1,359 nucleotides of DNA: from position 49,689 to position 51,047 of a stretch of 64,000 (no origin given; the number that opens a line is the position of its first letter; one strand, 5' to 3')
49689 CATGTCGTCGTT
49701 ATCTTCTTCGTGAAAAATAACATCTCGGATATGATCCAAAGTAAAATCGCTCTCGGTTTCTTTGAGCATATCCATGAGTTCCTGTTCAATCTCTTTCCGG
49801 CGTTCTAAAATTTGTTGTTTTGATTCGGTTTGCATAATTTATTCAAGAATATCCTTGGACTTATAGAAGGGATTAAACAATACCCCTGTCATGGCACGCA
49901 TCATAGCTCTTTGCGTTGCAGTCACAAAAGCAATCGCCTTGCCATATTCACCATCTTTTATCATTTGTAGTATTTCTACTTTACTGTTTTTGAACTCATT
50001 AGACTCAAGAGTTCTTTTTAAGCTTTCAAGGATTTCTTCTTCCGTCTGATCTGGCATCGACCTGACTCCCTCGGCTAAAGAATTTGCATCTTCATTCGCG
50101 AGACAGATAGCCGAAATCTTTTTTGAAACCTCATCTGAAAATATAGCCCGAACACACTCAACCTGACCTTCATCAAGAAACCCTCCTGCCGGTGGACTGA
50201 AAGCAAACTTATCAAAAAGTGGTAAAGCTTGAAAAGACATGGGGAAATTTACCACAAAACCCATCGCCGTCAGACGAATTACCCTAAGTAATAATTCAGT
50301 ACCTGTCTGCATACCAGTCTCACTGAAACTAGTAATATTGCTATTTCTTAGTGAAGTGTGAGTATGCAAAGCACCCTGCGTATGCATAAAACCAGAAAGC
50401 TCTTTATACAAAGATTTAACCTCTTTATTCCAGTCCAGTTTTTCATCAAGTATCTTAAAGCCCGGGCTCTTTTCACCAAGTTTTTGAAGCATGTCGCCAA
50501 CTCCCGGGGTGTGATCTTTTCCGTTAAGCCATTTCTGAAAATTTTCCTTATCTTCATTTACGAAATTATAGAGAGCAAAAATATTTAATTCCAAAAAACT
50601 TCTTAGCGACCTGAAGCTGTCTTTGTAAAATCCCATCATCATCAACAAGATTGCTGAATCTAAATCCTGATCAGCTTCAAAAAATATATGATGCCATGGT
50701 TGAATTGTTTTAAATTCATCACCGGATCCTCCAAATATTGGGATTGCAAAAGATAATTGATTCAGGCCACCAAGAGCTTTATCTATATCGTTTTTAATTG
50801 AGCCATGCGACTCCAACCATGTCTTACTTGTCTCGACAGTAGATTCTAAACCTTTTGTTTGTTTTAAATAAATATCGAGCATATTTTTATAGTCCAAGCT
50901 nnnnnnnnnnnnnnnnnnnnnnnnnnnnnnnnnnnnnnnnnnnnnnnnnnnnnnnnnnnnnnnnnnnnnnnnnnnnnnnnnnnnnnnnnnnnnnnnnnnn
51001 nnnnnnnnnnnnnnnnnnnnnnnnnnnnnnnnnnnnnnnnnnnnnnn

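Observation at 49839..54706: Membrane-anchored HerA-like ATPase + DUF2779 nuclease + 352-aa unknown: candidate undescribed defence module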

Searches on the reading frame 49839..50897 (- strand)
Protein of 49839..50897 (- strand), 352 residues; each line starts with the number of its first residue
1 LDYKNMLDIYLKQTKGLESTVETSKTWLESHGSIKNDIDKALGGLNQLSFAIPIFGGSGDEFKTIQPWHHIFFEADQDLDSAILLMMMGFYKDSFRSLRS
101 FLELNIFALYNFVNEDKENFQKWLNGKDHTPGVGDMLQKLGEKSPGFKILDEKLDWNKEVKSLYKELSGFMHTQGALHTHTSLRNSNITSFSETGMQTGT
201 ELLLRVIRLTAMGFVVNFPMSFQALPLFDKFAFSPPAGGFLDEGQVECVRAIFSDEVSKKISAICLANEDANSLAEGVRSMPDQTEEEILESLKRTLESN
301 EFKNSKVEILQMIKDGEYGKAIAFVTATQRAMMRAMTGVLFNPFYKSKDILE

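Call 4: search_protein_families(library=pfam, proteins=[window:49839-50897:-], max_evalue=0.01)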
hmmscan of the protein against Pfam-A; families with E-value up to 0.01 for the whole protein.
window:49839-50897:- (352 aa): 2 families
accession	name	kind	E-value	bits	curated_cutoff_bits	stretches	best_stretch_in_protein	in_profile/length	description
PF18928.5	DUF5677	-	0.00073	20.1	27.1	0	79-126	15-62/166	Family of unknown function (DUF5677)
PF07606.16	DUF1569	-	0.0045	17.6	21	1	134-182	77-125/152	Protein of unknown function (DUF1569)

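Call 5: search_protein_families(library=padloc, proteins=[window:49839-50897:-], max_evalue=0.01)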
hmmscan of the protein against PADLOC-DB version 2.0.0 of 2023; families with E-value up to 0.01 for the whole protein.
window:49839-50897:- (352 aa): 0 families

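Call 6: search_protein_families(library=ncbifam, proteins=[window:49839-50897:-], max_evalue=0.01)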
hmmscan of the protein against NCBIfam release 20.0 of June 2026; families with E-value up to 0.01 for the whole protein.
window:49839-50897:- (352 aa): 0 families

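Call 7: search_protein_families(library=phrogs, proteins=[window:49839-50897:-], max_evalue=0.01)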
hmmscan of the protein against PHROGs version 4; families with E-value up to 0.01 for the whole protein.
window:49839-50897:- (352 aa): 0 families

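Call 12: find_homologous_proteins(query=window:49839-50897:-, max_evalue=0.001)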
Query window:49839-50897:- (352 aa): 63 proteins with E <= 0.001 among 2302 candidates.
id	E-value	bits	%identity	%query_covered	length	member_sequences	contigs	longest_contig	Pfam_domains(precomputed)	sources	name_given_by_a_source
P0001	1.2e-215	733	95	99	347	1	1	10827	-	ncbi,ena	-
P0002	4.0e-215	731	95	99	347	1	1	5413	-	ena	-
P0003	7.1e-215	730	93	99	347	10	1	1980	-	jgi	jgi:hypothetical protein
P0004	1.3e-214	729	93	99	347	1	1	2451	PF18928.6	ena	-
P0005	6.4e-214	727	93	99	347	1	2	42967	PF18928.6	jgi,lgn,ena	-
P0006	1.2e-213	726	93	99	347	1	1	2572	PF18928.6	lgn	-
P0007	5.7e-213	724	92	99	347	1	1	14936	PF18928.6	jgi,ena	-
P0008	7.7e-212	720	92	99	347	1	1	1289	PF18928.6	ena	-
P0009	1.4e-211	720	92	99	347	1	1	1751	-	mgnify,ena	mgnify:CR=1 FL=1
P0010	2.5e-211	719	92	99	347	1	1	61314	PF18928.6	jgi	jgi:hypothetical protein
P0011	2.7e-210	715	91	99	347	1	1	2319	-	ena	-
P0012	1.1e-208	710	93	97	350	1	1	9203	-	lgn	-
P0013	4.6e-206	701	90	99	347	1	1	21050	-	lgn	-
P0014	7.5e-201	684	88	99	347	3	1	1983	-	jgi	jgi:hypothetical protein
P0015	1.5e-199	680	89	97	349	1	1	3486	-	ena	-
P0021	3.6e-192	656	86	97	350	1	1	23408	PF18928.6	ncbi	-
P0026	1.8e-188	644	82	99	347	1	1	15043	PF18928.6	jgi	jgi:hypothetical protein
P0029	1.1e-186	638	83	97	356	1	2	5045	PF18928.6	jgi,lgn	jgi:hypothetical protein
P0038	3.3e-157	541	93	73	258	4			PF18928.6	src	-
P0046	5.0e-144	497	63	97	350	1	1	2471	PF18928.6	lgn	-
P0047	2.3e-143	495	63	97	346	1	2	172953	-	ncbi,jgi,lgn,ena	ncbi:MAG: hypothetical protein WC763_01920 [Candidatus Paceibacterota bacterium]|jgi:hypothetical pr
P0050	4.7e-138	478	67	89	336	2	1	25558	PF18928.6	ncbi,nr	ncbi:MAG: hypothetical protein Q8P17_04225 [bacterium]|nr:hypothetical protein [bacterium]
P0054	2.8e-135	469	64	91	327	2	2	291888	-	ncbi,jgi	ncbi:MAG: hypothetical protein WC229_00965 [Candidatus Paceibacterota bacterium]|jgi:hypothetical pr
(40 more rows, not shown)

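Call 13: find_encoding_contigs(protein=P0047, flank=10000, max_places=3)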
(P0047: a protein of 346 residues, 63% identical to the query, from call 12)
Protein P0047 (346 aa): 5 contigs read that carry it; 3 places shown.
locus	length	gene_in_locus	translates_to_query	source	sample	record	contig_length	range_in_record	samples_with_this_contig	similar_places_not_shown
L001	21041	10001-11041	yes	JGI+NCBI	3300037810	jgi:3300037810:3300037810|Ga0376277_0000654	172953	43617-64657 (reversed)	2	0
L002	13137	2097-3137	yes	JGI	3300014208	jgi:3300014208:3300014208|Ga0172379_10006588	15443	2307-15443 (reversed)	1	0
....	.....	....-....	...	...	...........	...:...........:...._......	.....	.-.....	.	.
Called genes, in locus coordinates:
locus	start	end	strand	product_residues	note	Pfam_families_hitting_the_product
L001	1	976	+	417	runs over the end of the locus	PF17767:NAPRTase_N, PF04095:NAPRTase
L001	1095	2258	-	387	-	PF15891:Nuc_deoxyri_tr2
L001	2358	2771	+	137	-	-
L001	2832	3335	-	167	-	-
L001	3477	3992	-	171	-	-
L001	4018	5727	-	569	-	PF00270:DEAD (faint), PF01443:Viral_helicase1 (faint), PF05970:PIF1, PF13245:AAA_19, PF13401:AAA_22 (weak), PF13604:AAA_30, PF21530:Pif1_2B_dom, PF14493:HTH_40, +2 more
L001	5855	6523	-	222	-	-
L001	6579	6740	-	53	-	-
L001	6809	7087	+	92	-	PF04221:RelB (weak), PF19891:DUF6364 (weak)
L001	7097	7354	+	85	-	PF15738:YafQ_toxin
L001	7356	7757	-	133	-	PF06262:Zincin_1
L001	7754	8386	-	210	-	PF14606:Lipase_GDSL_3 (faint), PF00657:Lipase_GDSL, PF13472:Lipase_GDSL_2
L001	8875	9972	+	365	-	-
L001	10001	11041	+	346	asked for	-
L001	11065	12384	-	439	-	PF00239:Resolvase, PF07508:Recombinase, PF13408:Zn_ribbon_recom (weak)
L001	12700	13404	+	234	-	-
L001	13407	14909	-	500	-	-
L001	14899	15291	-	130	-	-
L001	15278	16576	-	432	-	PF02195:ParB_N, PF01555:N6_N4_Mtase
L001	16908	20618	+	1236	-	PF00176:SNF2-rel_dom, PF00270:DEAD (weak), PF04851:ResIII, PF00271:Helicase_C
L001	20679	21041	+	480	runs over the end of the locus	PF11074:DUF2779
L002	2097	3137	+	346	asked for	-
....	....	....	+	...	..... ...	-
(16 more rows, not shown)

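Call 14: find_encoding_contigs(protein=P0054, flank=10000, max_places=3)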
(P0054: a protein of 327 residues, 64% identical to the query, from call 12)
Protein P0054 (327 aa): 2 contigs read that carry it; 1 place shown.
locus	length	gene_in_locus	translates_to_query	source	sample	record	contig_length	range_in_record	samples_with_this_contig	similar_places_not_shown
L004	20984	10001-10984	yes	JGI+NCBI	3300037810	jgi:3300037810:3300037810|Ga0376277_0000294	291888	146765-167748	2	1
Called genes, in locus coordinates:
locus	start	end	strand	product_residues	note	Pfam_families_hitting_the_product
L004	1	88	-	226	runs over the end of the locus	-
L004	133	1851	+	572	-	PF01368:DHH, PF02272:DHHA1, PF17768:RecJ_OB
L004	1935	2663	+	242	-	PF09694:Gcw_chp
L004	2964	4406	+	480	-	PF02810:SEC-C (weak)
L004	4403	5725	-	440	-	PF00239:Resolvase, PF07508:Recombinase, PF13408:Zn_ribbon_recom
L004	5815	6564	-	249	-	PF01555:N6_N4_Mtase, PF01170:UPF0020 (weak), PF08241:Methyltransf_11 (faint), PF13649:Methyltransf_25 (faint), PF01555:N6_N4_Mtase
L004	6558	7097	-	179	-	-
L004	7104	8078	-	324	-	PF02086:MethyltransfD12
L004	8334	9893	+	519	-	PF28123:DUF8370, PF28130:DUF8371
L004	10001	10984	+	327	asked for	-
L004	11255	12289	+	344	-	PF01471:PG_binding_1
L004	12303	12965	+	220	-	-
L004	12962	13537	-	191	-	-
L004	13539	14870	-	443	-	PF02195:ParB_N, PF01555:N6_N4_Mtase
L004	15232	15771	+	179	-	-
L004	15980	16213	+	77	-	PF09954:DUF2188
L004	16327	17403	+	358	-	-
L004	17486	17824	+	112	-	PF03819:MazG (weak), PF12643:MazG-like (weak)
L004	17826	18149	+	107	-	-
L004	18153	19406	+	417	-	-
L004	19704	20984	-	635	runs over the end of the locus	PF00488:MutS_V (weak)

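Call 38: find_related_loci(query=A4, collection=metagenome_contigs, flank=10000)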
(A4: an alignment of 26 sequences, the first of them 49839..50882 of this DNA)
Query A4 (347 aa) in metagenome_contigs; peptide patterns used: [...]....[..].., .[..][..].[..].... (x = any residue, [..] = any of these).
238 stretches matched a pattern; 16 encode a relative of the query (tblastn E <= 1e-3); 16 distinct loci.
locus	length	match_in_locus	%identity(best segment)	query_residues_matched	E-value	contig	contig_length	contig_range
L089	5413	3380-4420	95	1-347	0e+0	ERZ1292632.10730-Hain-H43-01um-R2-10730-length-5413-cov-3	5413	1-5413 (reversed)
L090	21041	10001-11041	93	1-347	0e+0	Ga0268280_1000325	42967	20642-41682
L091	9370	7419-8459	92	1-347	0e+0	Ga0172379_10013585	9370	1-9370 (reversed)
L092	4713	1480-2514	82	1-345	0e+0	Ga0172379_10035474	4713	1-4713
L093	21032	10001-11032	83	1-344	0e+0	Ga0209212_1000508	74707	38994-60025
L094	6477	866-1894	80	1-343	0e+0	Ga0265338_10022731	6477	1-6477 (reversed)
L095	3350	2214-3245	77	1-344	0e+0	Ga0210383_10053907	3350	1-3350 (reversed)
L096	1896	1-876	92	56-347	0e+0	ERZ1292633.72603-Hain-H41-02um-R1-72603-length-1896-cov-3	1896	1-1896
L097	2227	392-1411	67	1-340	2e-168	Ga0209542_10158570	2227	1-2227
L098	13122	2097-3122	63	1-342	1e-152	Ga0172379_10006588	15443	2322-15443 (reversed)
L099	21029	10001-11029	64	1-343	1e-144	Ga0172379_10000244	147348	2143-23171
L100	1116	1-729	88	105-347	1e-157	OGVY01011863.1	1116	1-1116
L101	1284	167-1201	56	1-343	3e-143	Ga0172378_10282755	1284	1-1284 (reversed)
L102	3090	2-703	62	107-340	2e-97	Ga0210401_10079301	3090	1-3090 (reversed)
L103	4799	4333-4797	55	1-155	1e-57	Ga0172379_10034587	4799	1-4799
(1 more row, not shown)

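Call 41: search_protein_families(library=pfam, proteins=[L090:3745-8475:+, L089:973-3375:+, L001:8875-9972:+, L092:181-1323:+, L102:745-2166:+, L089:4426-4818:+], max_evalue=0.001)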
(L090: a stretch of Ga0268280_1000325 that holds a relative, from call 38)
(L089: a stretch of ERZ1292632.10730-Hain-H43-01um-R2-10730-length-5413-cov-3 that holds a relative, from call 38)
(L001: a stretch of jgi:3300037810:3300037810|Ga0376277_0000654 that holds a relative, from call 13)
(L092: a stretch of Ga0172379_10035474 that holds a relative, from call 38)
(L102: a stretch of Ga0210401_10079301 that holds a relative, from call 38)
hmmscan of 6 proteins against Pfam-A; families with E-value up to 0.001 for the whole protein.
L090:3745-8475:+ (1576 aa): 14 families
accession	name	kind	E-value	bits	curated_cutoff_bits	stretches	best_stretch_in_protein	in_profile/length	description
PF18741.7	MTES_1575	-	1.7e-35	121.4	38.2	1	1258-1353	1-94/96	REase_MTES_1575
PF13195.11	DUF4011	-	2.1e-24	86.7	22.2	1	30-194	1-158/158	Protein of unknown function (DUF4011)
PF13086.12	AAA_11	-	1.6e-18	67.8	27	2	302-379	3-85/257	AAA domain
PF13087.12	AAA_12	-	1.6e-17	64.2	27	1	1027-1209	18-192/195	AAA domain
PF13245.12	AAA_19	-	1.5e-08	35.3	25.1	1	305-362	1-60/134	AAA domain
PF11784.13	DUF3320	-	5.2e-07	30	25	1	1420-1456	14-50/50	Protein of unknown function (DUF3320)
PF04480.18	DUF559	-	8.9e-06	26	20.6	1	1264-1352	26-105/109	Protein of unknown function (DUF559)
PF13604.12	AAA_30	-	1.1e-05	25.7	27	0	303-362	4-65/191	AAA domain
PF00270.35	DEAD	-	1.4e-05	25.4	26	1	304-419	3-115/167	DEAD/DEAH box helicase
PF01443.25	Viral_helicase1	-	4e-05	24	21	0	939-989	47-101/228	Viral superfamily 1 RNA helicase core domain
PF09848.15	SLFN-g3_helicase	-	0.00016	21.5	24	0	317-365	3-53/354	Schlafen group 3, DNA/RNA helicase domain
PF04851.21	ResIII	-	0.00029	21.2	22.5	0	313-386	21-95/164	Type III restriction enzyme, res subunit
PF01695.23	IstB_IS21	-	0.00056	19.9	24.1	0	304-352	81-129/238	IstB-like ATP binding protein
PF01637.24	ATPase_2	-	0.0008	19.7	33.2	0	306-352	11-57/225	ATPase domain predominantly from Archaea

L089:973-3375:+ (800 aa): 4 families
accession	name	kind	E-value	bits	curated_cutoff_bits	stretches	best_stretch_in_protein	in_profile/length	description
PF13166.12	AAA_13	-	1e-43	150.5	36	1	54-727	14-648/713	AAA domain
PF13304.12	AAA_21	-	9.3e-08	32.9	27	0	58-103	1-53/304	AAA domain, putative AbiEii toxin, Type IV TA system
PF02463.25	SMC_N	-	8.9e-07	29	40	1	402-652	135-199/220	RecF/RecN/SMC N terminal domain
PF00005.33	ABC_tran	-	4e-05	24.7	25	0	57-81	12-36/137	ABC transporter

L001:8875-9972:+ (365 aa): 0 families

L092:181-1323:+ (380 aa): 4 families
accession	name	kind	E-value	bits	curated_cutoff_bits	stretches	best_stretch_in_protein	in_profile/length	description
PF25206.1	DUF7836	-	0.00048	20.3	26.7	0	233-265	6-38/59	Domain of unknown function (DUF7836)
PF12760.12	Zn_ribbon_IS1595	-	0.00054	20.3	25.4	1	235-265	19-45/46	Transposase zinc-ribbon domain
PF07754.17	HVO_2753_ZBP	-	0.0007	19.8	33.2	0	228-264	10-46/46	Small zinc finger protein HVO_2753-like, Zn-binding pocket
PF13248.11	Zn_ribbon_3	-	0.00084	19.2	27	0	234-244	2-12/26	zinc-ribbon domain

L102:745-2166:+ (473 aa): 0 families

L089:4426-4818:+ (130 aa): 0 families

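Call 46: predict_structure(alignment_id=A4)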
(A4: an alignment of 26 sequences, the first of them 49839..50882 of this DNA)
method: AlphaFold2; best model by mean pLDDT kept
length: 347 residues; sequences in the alignment: 26
mean_pLDDT: 85.0   pTM: 0.84
mean pLDDT of the five models: 85.0, 84.5, 84.4, 83.9, 83.7
residues with pLDDT >= 90: 197; 70-90: 97; 50-70: 28; < 50: 25
segments of 3 or more residues with pLDDT < 50: 51-58, 175-182, 342-347
pLDDT, mean of each block of 10 residues (from residue 1): 80 82 95 95 80 45 80 93 90 95 90 82 89 95 97 97 72 47 74 96 97 93 89 86 97 97 92 93 91 88 93 89 80 60 44
secondary structure, 60 per line:
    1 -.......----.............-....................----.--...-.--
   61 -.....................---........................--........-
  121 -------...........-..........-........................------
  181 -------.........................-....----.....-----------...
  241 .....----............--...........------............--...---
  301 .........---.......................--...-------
elements in order: H2-8 H13-25 H27-46 H62-82 H86-109 H112-119 H128-138 H140-149 H151-174 H188-212 H214-217 H222-226 H238-245 H250-261 H264-274 H281-292 H301-309 H313-335
